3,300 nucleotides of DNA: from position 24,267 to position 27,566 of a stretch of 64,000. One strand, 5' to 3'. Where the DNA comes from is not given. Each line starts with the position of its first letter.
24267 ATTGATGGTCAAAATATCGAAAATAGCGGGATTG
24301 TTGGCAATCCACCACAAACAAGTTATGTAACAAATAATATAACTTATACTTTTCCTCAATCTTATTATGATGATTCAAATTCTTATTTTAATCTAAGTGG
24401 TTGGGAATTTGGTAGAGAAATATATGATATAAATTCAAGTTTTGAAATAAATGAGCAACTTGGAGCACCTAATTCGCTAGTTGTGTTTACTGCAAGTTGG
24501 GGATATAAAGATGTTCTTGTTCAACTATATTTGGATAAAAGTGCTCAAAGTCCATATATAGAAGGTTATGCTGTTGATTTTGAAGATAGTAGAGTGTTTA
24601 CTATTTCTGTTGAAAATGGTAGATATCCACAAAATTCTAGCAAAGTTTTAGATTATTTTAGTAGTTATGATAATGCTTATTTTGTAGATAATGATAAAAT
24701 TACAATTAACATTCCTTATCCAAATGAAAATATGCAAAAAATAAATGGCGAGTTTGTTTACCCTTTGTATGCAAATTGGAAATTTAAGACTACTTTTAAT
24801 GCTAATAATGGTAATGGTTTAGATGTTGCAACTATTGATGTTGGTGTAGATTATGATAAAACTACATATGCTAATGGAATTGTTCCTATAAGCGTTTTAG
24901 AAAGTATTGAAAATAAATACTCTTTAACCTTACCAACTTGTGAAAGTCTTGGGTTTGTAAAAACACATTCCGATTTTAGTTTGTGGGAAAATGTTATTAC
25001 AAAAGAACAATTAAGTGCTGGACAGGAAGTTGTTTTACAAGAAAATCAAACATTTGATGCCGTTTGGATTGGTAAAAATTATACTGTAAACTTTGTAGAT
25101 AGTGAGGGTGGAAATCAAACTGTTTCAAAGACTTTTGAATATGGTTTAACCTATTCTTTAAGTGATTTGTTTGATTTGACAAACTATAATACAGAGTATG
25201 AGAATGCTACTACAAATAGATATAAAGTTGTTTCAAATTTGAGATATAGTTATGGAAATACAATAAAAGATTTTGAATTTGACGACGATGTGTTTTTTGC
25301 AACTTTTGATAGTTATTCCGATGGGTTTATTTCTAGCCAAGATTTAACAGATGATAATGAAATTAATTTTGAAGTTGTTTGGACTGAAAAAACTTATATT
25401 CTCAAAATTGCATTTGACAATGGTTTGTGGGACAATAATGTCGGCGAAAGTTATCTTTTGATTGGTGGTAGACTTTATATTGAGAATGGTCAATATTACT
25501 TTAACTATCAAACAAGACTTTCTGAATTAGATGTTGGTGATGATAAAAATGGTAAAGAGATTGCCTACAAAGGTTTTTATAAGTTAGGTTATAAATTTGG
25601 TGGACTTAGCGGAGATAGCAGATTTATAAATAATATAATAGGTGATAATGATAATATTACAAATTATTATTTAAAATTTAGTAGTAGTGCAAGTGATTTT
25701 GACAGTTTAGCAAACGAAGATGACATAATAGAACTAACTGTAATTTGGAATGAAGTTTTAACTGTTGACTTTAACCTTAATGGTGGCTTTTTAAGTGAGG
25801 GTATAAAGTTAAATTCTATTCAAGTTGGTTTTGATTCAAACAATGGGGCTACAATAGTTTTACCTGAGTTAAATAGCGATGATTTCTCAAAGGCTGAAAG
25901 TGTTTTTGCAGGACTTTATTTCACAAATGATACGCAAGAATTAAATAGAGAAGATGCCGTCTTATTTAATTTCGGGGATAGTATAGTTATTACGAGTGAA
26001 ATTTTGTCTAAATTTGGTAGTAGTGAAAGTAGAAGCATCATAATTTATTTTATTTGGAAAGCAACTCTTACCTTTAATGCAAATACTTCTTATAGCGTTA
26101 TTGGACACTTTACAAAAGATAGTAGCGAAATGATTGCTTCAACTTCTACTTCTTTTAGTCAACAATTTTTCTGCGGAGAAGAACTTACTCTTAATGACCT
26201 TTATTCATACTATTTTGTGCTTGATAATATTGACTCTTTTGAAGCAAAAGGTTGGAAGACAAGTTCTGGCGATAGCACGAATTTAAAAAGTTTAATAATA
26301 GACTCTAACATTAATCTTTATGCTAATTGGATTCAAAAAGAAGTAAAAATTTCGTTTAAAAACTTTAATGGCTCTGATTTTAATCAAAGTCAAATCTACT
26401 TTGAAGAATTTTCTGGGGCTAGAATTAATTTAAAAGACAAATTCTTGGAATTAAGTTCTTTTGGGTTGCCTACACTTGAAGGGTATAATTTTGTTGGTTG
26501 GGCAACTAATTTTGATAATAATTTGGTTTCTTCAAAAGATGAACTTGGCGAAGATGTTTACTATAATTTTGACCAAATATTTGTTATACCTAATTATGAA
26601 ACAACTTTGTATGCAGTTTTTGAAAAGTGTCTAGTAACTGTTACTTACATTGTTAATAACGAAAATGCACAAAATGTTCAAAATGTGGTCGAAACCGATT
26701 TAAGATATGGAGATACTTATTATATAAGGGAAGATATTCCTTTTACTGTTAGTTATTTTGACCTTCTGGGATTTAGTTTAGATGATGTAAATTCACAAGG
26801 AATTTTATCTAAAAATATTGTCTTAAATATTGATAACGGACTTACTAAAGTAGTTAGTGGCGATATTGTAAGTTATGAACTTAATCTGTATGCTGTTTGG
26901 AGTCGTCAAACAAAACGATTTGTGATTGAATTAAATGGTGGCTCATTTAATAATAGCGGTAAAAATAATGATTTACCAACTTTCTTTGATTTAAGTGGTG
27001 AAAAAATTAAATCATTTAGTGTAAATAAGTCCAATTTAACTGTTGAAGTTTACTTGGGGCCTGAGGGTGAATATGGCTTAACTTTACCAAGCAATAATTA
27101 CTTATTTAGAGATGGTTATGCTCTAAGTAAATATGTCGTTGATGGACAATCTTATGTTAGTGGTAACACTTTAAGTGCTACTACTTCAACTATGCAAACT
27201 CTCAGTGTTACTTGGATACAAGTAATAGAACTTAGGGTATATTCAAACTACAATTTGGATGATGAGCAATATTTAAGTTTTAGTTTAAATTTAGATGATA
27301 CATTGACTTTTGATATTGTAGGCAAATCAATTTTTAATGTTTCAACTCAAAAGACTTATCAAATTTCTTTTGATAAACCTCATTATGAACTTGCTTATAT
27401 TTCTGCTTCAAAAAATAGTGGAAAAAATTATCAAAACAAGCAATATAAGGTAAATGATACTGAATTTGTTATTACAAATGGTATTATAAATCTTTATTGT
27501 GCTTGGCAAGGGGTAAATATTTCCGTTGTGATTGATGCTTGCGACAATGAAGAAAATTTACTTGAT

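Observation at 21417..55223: One uninterrupted 33.8-kb gene for an 11,268-aa membrane-anchored surface protein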

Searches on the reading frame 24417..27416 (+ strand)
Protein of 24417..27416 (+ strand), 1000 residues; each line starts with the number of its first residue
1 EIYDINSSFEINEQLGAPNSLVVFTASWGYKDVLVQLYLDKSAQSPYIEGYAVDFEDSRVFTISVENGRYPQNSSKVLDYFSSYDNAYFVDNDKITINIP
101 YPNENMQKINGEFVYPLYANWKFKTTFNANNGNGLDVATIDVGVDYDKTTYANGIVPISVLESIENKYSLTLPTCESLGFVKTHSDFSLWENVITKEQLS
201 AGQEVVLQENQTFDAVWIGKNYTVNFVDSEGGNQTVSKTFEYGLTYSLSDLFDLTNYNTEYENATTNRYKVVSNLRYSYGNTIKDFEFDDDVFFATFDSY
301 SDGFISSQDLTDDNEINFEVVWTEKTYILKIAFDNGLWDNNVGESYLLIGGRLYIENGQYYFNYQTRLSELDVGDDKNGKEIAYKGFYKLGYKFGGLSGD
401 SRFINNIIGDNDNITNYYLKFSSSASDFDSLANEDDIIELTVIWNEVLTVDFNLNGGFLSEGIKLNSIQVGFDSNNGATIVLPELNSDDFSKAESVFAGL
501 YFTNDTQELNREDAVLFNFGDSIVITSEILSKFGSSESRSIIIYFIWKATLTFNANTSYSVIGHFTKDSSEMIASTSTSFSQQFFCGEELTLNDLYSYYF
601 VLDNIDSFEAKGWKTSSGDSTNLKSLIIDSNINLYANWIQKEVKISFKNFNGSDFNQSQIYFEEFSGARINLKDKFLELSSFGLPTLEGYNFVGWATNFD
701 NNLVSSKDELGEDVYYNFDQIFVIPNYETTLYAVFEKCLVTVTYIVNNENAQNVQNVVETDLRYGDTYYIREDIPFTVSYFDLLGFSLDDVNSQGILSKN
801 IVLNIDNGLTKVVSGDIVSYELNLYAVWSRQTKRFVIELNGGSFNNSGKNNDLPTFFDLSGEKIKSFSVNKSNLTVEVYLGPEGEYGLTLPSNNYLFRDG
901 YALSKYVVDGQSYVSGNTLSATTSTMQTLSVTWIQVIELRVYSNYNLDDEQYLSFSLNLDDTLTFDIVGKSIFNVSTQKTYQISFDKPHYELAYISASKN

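Call 95: search_protein_families(library=ncbifam, proteins=[window:24417-27416:+], max_evalue=0.01)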
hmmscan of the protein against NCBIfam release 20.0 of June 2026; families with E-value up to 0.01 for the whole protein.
window:24417-27416:+ (1000 aa): 0 families

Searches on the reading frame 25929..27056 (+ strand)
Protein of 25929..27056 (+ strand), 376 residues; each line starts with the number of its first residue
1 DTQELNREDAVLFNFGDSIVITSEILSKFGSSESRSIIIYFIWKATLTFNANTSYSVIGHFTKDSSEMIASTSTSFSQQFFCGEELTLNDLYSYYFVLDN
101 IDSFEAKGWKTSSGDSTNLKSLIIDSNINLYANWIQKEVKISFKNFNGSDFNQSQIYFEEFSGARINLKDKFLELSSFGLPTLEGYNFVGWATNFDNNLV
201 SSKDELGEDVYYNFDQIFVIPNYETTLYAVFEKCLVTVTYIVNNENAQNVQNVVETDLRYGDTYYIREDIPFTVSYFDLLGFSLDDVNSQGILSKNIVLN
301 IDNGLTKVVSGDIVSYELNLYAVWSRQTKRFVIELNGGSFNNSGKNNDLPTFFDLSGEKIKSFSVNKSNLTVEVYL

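Call 34: search_protein_families(library=pfam, proteins=[window:25929-27056:+], max_evalue=0.1)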
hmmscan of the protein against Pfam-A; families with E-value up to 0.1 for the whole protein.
window:25929-27056:+ (376 aa): 1 family
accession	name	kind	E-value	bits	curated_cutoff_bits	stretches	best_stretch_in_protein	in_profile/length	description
PF09479.16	Flg_new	-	0.042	14.4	27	0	179-197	26-44/65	Listeria-Bacteroides repeat domain (List_Bact_rpt)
